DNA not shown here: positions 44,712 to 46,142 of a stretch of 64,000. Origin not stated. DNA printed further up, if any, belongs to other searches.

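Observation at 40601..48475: Seven-gene polysaccharide biosynthesis cluster with UDP-xylose synthase and translationally coupled glycosyltransferases, but no Wzx/Wzy/Wza genes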

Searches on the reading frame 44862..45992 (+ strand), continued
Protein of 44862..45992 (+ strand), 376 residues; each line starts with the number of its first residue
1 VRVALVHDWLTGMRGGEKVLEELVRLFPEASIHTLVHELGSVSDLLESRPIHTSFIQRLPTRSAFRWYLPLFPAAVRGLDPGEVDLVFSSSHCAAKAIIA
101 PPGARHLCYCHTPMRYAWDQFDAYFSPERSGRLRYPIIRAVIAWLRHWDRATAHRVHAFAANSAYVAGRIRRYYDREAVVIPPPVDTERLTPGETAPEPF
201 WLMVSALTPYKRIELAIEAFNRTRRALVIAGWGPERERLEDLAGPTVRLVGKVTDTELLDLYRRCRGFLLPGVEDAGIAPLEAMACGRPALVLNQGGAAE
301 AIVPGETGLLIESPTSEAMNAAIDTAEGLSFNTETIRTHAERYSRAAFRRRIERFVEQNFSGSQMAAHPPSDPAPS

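Call 27: search_protein_families(library=pfam, proteins=[L018:718-2484:-, L018:2481-3290:-, L018:3191-4222:-, L018:4191-5528:-, L018:13478-14044:-, L018:14049-15554:-, L018:15404-16600:-, L018:16701-18500:-, L018:18522-20900:-, L018:51-632:+])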
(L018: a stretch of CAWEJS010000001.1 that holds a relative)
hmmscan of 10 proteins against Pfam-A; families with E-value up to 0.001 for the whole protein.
L018:718-2484:- (588 aa): 5 families
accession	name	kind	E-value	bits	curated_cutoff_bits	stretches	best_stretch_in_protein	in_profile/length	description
PF00664.28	ABC_membrane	-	1.2e-50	173.2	28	1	29-287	12-274/274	ABC transporter transmembrane region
PF00005.33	ABC_tran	-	4.6e-35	121.6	25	1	351-500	1-137/137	ABC transporter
PF02463.25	SMC_N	-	2.1e-08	34.3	40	1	440-540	135-209/220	RecF/RecN/SMC N terminal domain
PF13191.12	AAA_16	-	0.00022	22.2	32.6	1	357-519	18-161/167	AAA ATPase domain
PF13401.12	AAA_22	-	0.00047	20.9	27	0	363-510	7-104/130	AAA domain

L018:2481-3290:- (269 aa): 3 families
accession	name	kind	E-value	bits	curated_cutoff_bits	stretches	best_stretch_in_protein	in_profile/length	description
PF00535.33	Glycos_transf_2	-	3.3e-34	118.7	23.3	1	47-206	1-165/168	Glycosyl transferase family 2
PF13641.12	Glyco_tranf_2_3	-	5.8e-10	40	27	1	46-165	3-129/230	Glycosyltransferase like family 2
PF10111.15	Glyco_tranf_2_2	-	2.6e-05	24.3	27.3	1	47-147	1-106/276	Glycosyltransferase like family 2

L018:3191-4222:- (343 aa): 8 families
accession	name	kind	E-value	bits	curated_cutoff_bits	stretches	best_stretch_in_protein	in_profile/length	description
PF01370.27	Epimerase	-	4e-56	190.6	20.9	1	15-262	1-240/240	NAD dependent epimerase/dehydratase family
PF16363.11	GDP_Man_Dehyd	-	6.3e-47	161.1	27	1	16-323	1-329/332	GDP-mannose 4,6 dehydratase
PF04321.23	RmlD_sub_bind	-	1.9e-16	60.4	27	1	15-178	3-147/287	RmlD substrate binding domain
PF02719.21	Polysacc_synt_2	-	2.9e-11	43.5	20.2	1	15-184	1-173/293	Polysaccharide biosynthesis protein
PF01073.25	3Beta_HSD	-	6.1e-11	42.3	22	1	16-161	1-155/280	3-beta hydroxysteroid dehydrogenase/isomerase family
PF13460.12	NAD_binding_10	-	2.5e-05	24.7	27.2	1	19-178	1-142/184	NAD(P)H-binding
PF05368.20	NmrA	-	6.5e-05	23.1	27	0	14-129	4-108/298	NmrA-like family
PF08659.16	KR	-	0.00078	19.8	22.6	0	13-46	1-34/180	KR domain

L018:4191-5528:- (445 aa): 5 families
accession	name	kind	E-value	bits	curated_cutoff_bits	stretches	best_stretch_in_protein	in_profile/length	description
PF03721.20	UDPG_MGDP_dh_N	-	7e-66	221.8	27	1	15-196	1-187/187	UDP-glucose/GDP-mannose dehydrogenase family, NAD binding domain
PF00984.24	UDPG_MGDP_dh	-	3.5e-37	126.8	25.4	1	214-305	2-93/94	UDP-glucose/GDP-mannose dehydrogenase family, central domain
PF03720.21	UDPG_MGDP_dh_C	-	5.9e-33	113.8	30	1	328-429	1-102/103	UDP-glucose/GDP-mannose dehydrogenase family, UDP binding domain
PF02558.23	ApbA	-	1.4e-07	31.7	22.2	1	17-126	1-102/150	Ketopantoate reductase PanE/ApbA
PF01494.25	FAD_binding_3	-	0.00051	19.8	22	1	16-53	3-40/349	FAD binding domain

L018:13478-14044:- (188 aa): 1 family
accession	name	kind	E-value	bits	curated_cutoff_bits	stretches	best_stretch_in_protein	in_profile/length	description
PF01066.26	CDP-OH_P_transf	-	1.2e-33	117.1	22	1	5-159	2-143/152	CDP-alcohol phosphatidyltransferase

L018:14049-15554:- (501 aa): 10 families
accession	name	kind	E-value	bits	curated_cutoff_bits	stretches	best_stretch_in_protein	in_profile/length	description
PF13414.12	TPR_11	-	2.2e-17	62.9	26.8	1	265-294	8-37/42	TPR repeat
PF14559.12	TPR_19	-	2e-14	54.1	25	2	264-319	4-59/68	Tetratricopeptide repeat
PF13432.12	TPR_16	-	9.7e-14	51.9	32.7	2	271-319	17-65/65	Tetratricopeptide repeat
PF07719.23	TPR_2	-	5.8e-13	48.3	27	0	251-284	1-34/34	Tetratricopeptide repeat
PF13428.12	TPR_14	-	8.3e-10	38.8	23.5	1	253-293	3-43/44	Tetratricopeptide repeat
PF13431.12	TPR_17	-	1.9e-08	34.4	24.4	0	275-304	3-32/34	Tetratricopeptide repeat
PF13181.12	TPR_8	-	2.7e-08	33.8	25.7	0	285-317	1-33/34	Tetratricopeptide repeat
PF00395.25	SLH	-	4.8e-08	33.3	20.8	1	378-418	3-44/44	S-layer homology domain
PF00515.34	TPR_1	-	4.8e-07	29.8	27.8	0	285-318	1-34/34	Tetratricopeptide repeat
PF23914.1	TPR_CcmH_CycH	-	5.9e-05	23.4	42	0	265-318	30-83/158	Cytochrome c-type biogenesis protein H TPR domain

L018:15404-16600:- (398 aa): 8 families
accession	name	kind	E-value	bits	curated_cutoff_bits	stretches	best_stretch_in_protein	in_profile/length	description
PF16360.10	GTP-bdg_M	-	1.3e-28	99.8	29.5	1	81-159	1-79/79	GTP-binding GTPase Middle Region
PF13167.11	GTP-bdg_N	-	9.8e-26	90.6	25.4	1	2-79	12-89/89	GTP-binding GTPase N-terminal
PF01926.29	MMR_HSR1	-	1.8e-20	73.5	21.9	1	166-285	1-113/113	50S ribosome-binding GTPase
PF02421.24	FeoB_N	-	4e-08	33.4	27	1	166-321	2-155/156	Ferrous iron transport protein B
PF00025.27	Arf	-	0.00022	21.2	22.3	0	243-299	81-138/174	ADP-ribosylation factor family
PF16897.10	MMR_HSR1_Xtn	-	0.0006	20.2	35.2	1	277-327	56-105/106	C-terminal region of MMR_HSR1 domain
PF09439.16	SRPRB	-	0.00082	19.2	25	0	163-261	2-90/178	Signal recognition particle receptor beta subunit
PF04670.18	Gtr1_RagA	-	0.00084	19.3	22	0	167-295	2-127/232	Gtr1/RagA G protein conserved region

L018:16701-18500:- (599 aa): 0 families

L018:18522-20900:- (792 aa): 0 families

L018:51-632:+ (193 aa): 0 families

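Call 31: search_protein_families(library=pfam, proteins=[L005:7622-9115:+, L038:7343-8773:+, L013:7251-8777:+, L061:13527-14828:+, L058:13525-14841:+, L084:13594-15354:-, L084:15354-16937:-, L035:3945-4604:-, L061:196-1086:-, L071:3104-4444:-], max_evalue=0.01)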
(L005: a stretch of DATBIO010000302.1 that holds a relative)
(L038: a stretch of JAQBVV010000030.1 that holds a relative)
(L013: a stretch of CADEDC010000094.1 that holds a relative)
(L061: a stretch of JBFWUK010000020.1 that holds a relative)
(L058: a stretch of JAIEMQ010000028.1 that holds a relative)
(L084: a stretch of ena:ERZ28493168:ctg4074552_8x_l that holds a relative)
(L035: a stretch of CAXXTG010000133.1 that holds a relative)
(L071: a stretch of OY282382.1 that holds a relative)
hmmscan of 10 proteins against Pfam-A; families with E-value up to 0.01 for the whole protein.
L005:7622-9115:+ (497 aa): 11 families
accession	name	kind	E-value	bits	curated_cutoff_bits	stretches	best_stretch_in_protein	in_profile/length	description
PF14559.12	TPR_19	-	7.3e-11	42.7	25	2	347-399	7-60/68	Tetratricopeptide repeat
PF13432.12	TPR_16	-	1.3e-09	38.8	32.7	2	409-464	4-59/65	Tetratricopeptide repeat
PF13414.12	TPR_11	-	1.7e-09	37.7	26.8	1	417-450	9-42/42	TPR repeat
PF13181.12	TPR_8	-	3.1e-06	27.3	25.7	0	439-463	4-28/34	Tetratricopeptide repeat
PF23914.1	TPR_CcmH_CycH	-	9.9e-05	22.7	42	1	406-461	54-112/158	Cytochrome c-type biogenesis protein H TPR domain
PF07719.23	TPR_2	-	0.00019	21.7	27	0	404-434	3-33/34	Tetratricopeptide repeat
PF13428.12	TPR_14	-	0.00034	21.5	23.5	1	404-444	3-43/44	Tetratricopeptide repeat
PF13431.12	TPR_17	-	0.00035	21.1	24.4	0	424-456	1-33/34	Tetratricopeptide repeat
PF00515.34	TPR_1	-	0.0004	20.5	27.8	0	418-434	17-33/34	Tetratricopeptide repeat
PF13424.12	TPR_12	-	0.0019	18.8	30.1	1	405-464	6-73/77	Tetratricopeptide repeat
PF24575.1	TPR_Slam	-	0.0051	17.7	35.2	0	403-457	48-102/104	Surface lipoprotein assembly modifier, N-terminal TPR repeats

L038:7343-8773:+ (476 aa): 2 families
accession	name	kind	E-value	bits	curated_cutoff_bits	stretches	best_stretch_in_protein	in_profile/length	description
PF13365.12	Trypsin_2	-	7.6e-29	101.7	27.6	1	176-306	1-144/144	Trypsin-like peptidase domain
PF00089.32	Trypsin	-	1.5e-16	61.4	20.6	1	164-327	13-214/220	Trypsin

L013:7251-8777:+ (508 aa): 2 families
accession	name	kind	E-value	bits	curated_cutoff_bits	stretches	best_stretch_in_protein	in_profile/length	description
PF13365.12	Trypsin_2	-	5.9e-28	98.9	27.6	1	206-337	1-144/144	Trypsin-like peptidase domain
PF00089.32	Trypsin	-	4.3e-14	53.3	20.6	1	202-356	23-213/220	Trypsin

L061:13527-14828:+ (433 aa): 5 families
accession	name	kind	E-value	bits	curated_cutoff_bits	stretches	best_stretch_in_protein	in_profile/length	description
PF00270.35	DEAD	-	9.1e-52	175.6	26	1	25-192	1-166/167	DEAD/DEAH box helicase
PF00271.37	Helicase_C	-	1.5e-32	112.6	23.5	1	228-335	2-109/110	Helicase conserved C-terminal domain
PF04851.21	ResIII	-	7e-09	36.2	22.5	1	24-186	4-162/164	Type III restriction enzyme, res subunit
PF13245.12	AAA_19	-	0.00022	21.8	25.1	0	29-159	2-103/134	AAA domain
PF13401.12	AAA_22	-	0.008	16.9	27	0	44-171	11-109/130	AAA domain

L058:13525-14841:+ (438 aa): 4 families
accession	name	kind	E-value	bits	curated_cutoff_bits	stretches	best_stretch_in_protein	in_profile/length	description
PF00270.35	DEAD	-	1.1e-52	178.6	26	1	25-193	1-167/167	DEAD/DEAH box helicase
PF00271.37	Helicase_C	-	4.1e-31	107.9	23.5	1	228-335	2-109/110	Helicase conserved C-terminal domain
PF04851.21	ResIII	-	2.2e-08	34.6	22.5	1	23-187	3-163/164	Type III restriction enzyme, res subunit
PF13245.12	AAA_19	-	3.8e-05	24.3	25.1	1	28-159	1-103/134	AAA domain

L084:13594-15354:- (586 aa): 0 families

L084:15354-16937:- (527 aa): 1 family
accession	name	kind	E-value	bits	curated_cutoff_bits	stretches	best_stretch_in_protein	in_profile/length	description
PF05057.20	DUF676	-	0.0062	16.5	20.3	0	296-357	80-134/217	Putative serine esterase (DUF676)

L035:3945-4604:- (219 aa): 2 families
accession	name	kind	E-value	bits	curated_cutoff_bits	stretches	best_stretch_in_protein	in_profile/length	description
PF00625.27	Guanylate_kin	-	9.3e-40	136.7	25.2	1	10-189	4-181/182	Guanylate kinase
PF25199.1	nSTAND_NTPase5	-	0.00053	20.3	34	0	5-31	38-64/145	Novel STAND NTPase 5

L061:196-1086:- (296 aa): 2 families
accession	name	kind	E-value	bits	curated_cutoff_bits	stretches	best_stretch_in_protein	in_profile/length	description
PF03755.18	YicC-like_N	-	1.3e-38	133.3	25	1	2-160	1-155/156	Endoribonuclease YicC-like, N-terminal region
PF08340.16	YicC-like_C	-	1.7e-38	131.8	27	1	184-296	8-120/120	Endoribonuclease YicC-like, C-terminal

L071:3104-4444:- (446 aa): 2 families
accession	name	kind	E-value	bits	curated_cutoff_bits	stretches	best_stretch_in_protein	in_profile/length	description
PF04127.22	DFP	-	2.6e-65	220.2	22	1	215-401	1-186/186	DNA/pantothenate metabolism flavoprotein C-terminal domain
PF02441.25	Flavoprotein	-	6.8e-32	110.7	22.7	1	37-205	3-158/162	Flavoprotein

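Call 32: search_protein_families(library=ncbifam, proteins=[L018:718-2484:-, L018:2481-3290:-, L018:3191-4222:-, L018:4191-5528:-], max_evalue=1e-10)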
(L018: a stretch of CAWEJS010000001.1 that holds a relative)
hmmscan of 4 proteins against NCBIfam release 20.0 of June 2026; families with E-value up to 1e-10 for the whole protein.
L018:718-2484:- (588 aa): 164 families (the best 25 are shown)
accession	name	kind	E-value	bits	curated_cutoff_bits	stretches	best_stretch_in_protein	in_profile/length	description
TIGR02203.1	MsbA_lipidA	equivalog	1.3e-181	605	602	1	5-574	3-572/572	lipid A export permease/ATP-binding protein MsbA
NF008381.0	PRK11176.1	equivalog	1.2e-154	516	867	1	4-573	13-581/582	lipid A ABC transporter ATP-binding protein/permease MsbA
TIGR02204.1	MsbA_rel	hypoth_equivalog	2.7e-154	515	780.4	1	2-572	4-576/576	ABC transporter, permease/ATP-binding protein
NF052233.1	CphA_assoc_ABC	equivalog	1.2e-145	486.8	880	1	4-574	172-746/766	cyanophycin metabolism-associated ABC transporter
TIGR00958.1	3a01208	subfamily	6.9e-125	418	874.6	1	4-567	149-710/711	antigen peptide transporter 2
NF045513.1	HepA_fam_ABC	equivalog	9.7e-123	410.7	725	1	36-560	77-599/610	heterocyst formation ABC transporter subunit HepA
TIGR01846.1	type_I_sec_HlyB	subfamily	2.6e-111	373.1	725.55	1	38-571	161-692/694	type I secretion system permease/ATPase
NF010178.0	PRK13657.1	equivalog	1.3e-110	370.6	733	1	89-571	91-570/588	glucan ABC transporter ATP-binding protein/ permease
TIGR03796.1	NHLM_micro_ABC1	equivalog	2.8e-92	310.1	853.3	1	40-567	178-708/710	NHLP family bacteriocin export ABC transporter peptidase/permease/ATPase subunit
TIGR01192.1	chvA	subfamily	1.4e-91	307.9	585.4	1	108-565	110-564/585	glucan export ABC transporter ATP-binding protein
NF008055.0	PRK10789.1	equivalog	3.8e-91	306.3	845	1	42-571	42-571/590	SmdA family multidrug ABC transporter permease/ATP-binding protein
TIGR02857.1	CydD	equivalog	1e-89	301.9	435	1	26-542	12-529/529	thiol reductant ABC exporter subunit CydD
TIGR03375.1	type_I_sec_LssB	subfamily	2.5e-89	300.4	693.1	1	60-557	195-689/696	type I secretion system permease/ATPase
TIGR03797.1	NHLM_micro_ABC2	equivalog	1.8e-88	297.8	709.4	1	49-571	171-685/686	NHLP bacteriocin export ABC transporter permease/ATPase subunit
NF008056.1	PRK10790.1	equivalog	1.2e-86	291.5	746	1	3-572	10-576/584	SmdB family multidrug efflux ABC transporter permease/ATP-binding protein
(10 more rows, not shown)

L018:2481-3290:- (269 aa): 12 families
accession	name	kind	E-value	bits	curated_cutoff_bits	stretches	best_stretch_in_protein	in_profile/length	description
TIGR04182.1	glyco_TIGR04182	equivalog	3.1e-35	122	325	1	47-264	3-216/293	S-layer glycoprotein N-glycosyltransferase AglJ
NF041391.1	DPhHxTase_Halo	equivalog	1.7e-21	76.2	375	1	52-242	3-186/213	dolichyl-phosphate hexose transferase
NF007986.1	PRK10714.1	equivalog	3.4e-18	65.7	529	1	46-248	8-209/316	undecaprenyl-phosphate 4-deoxy-4-formamido-L-arabinose transferase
NF058614.1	PPMAGASynPpgS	equivalog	4.2e-15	55.8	370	1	48-246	4-203/226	polyprenyl-phospho-N-acetylgalactosaminyl synthase PpgS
NF041875.1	EPS_EpsD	equivalog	6.4e-15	55.4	370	1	46-158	1-115/325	exopolysaccharide biosynthesis glycosyltransferase EpsD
TIGR03937.1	PgaC_IcaA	equivalog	3.6e-14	52.5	422.3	1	43-132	44-135/407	poly-beta-1,6-N-acetyl-D-glucosamine synthase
NF007482.0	PRK10073.1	equivalog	6.5e-14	51.7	423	1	44-155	6-118/334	glycosyltransferase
TIGR04283.1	glyco_like_mftF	equivalog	7.9e-14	51.8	182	1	46-173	1-124/221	TIGR04283 family arsenosugar biosynthesis glycosyltransferase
NF047588.1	GlcsyltransPgfSStrep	equivalog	4e-13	49.3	500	1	46-206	3-165/308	glycosyltransferase PgfS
NF010496.0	PRK13915.1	equivalog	4.9e-13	48.8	262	1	42-135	29-129/307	glucosyl-3-phosphoglycerate synthase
NF047683.1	TeichurnBiosyTuaG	equivalog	4.9e-11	42.8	400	1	42-157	4-121/252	teichuronic acid biosynthesis protein TuaG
TIGR03965.1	mycofact_glyco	equivalog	1e-10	41.1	280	0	35-143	65-175/467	mycofactocin biosynthesis glycosyltransferase MftF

L018:3191-4222:- (343 aa): 15 families
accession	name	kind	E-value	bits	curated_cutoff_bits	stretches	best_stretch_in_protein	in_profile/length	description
TIGR01179.1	galE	equivalog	1.8e-125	418.2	262.3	1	14-336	1-331/332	UDP-glucose 4-epimerase GalE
NF007956.0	PRK10675.1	subfamily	8.2e-81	271.7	394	1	15-338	3-337/338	UDP-glucose 4-epimerase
TIGR01181.1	dTDP_gluc_dehyt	equivalog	7.9e-35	120.5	365.1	1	15-332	2-313/321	dTDP-glucose 4,6-dehydratase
TIGR04180.1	EDH_00030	hypoth_equivalog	1.7e-29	102.8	475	1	15-315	1-295/297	NAD-dependent 4,6-dehydratase LegB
TIGR02197.1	heptose_epim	equivalog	1.3e-27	96.9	274.6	1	15-278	1-258/316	ADP-glyceromanno-heptose 6-epimerase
TIGR03466.1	HpnA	hypoth_equivalog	1.2e-23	83.5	367.65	1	15-301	3-267/327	hopanoid-associated sugar epimerase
NF042422.1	oxyalk_red_OleD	equivalog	6.5e-19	68.5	580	1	15-283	3-253/329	2-alkyl-3-oxoalkanoate reductase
NF011728.1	PRK15181.1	equivalog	1.9e-18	66.6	760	1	15-272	18-274/348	Vi polysaccharide biosynthesis UDP-N-acetylglucosaminuronic acid C-4 epimerase TviC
NF007582.0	PRK10217.1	equivalog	2.5e-16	59.7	698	1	15-266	4-256/355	dTDP-glucose 4,6-dehydratase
NF043036.1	ErythonDh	equivalog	6e-15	55.2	325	1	15-168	3-165/321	D-erythronate dehydrogenase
NF007490.0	PRK10084.1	subfamily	7.7e-14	51.4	649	1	15-286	3-283/361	dTDP-glucose 4,6-dehydratase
NF042423.1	oxyalk_red_Shew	equivalog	1.9e-13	50.2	580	1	13-278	9-255/331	2-alkyl-3-oxoalkanoate reductase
TIGR01214.1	rmlD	equivalog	2.7e-13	49.6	224.05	1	15-178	2-146/285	dTDP-4-dehydrorhamnose reductase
NF008360.0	PRK11150.1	equivalog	1.4e-12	47.5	452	1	15-276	2-250/310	ADP-glyceromanno-heptose 6-epimerase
TIGR02622.1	CDP_4_6_dhtase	equivalog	2e-11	43.6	278.45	1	15-329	7-329/352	CDP-glucose 4,6-dehydratase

L018:4191-5528:- (445 aa): 7 families
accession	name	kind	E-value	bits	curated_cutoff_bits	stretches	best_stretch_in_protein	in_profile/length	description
NF047673.2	TeichurnBiosyTuaD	equivalog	4.3e-163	543.5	700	1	16-445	3-431/439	UDP-glucose 6-dehydrogenase TuaD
TIGR03026.1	NDP-sugDHase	subfamily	4.7e-138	460.4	189.8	1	15-426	1-413/413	nucleotide sugar dehydrogenase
NF041297.1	UDPGDh_AglM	equivalog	1.2e-115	386.9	670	1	15-430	1-419/429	UDP-glucose 6-dehydrogenase AglM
NF040825.1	UDPMaNacDH_Arch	equivalog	7.9e-53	179.8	750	1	15-445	1-415/418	UDP-N-acetyl-D-mannosamine dehydrogenase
NF008286.0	PRK11064.1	equivalog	2.1e-45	155.1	459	1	15-412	4-407/420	UDP-N-acetyl-D-mannosamine dehydrogenase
NF011631.0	PRK15057.1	equivalog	4.2e-39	134.7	757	1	15-366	1-338/388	UDP-glucose 6-dehydrogenase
NF011729.0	PRK15182.1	equivalog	5.5e-15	55.1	592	1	12-405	4-392/425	Vi polysaccharide biosynthesis UDP-N-acetylglucosamine C-6 dehydrogenase TviB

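Call 38: search_solved_structures(query=window:44862-45992:+, max_evalue=0.00001)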
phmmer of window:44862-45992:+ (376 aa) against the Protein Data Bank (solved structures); distinct sequences matched with E-value up to 0.00001: 4.
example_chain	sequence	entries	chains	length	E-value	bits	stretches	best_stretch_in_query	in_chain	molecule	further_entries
2f9f_A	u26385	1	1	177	5.5e-23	84.9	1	199-322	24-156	first mannosyl transferase (wbaZ-1)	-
5zer_A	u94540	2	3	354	9.8e-11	44.6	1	196-355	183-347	UDP-glucose:tetrahydrobiopterin glucosyltransferase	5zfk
5ze7_B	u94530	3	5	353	1e-10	44.5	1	196-355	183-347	UDP-glucose:tetrahydrobiopterin glucosyltransferase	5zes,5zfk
6kih_A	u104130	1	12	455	1.1e-08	37.9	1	189-324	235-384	Tll1590 protein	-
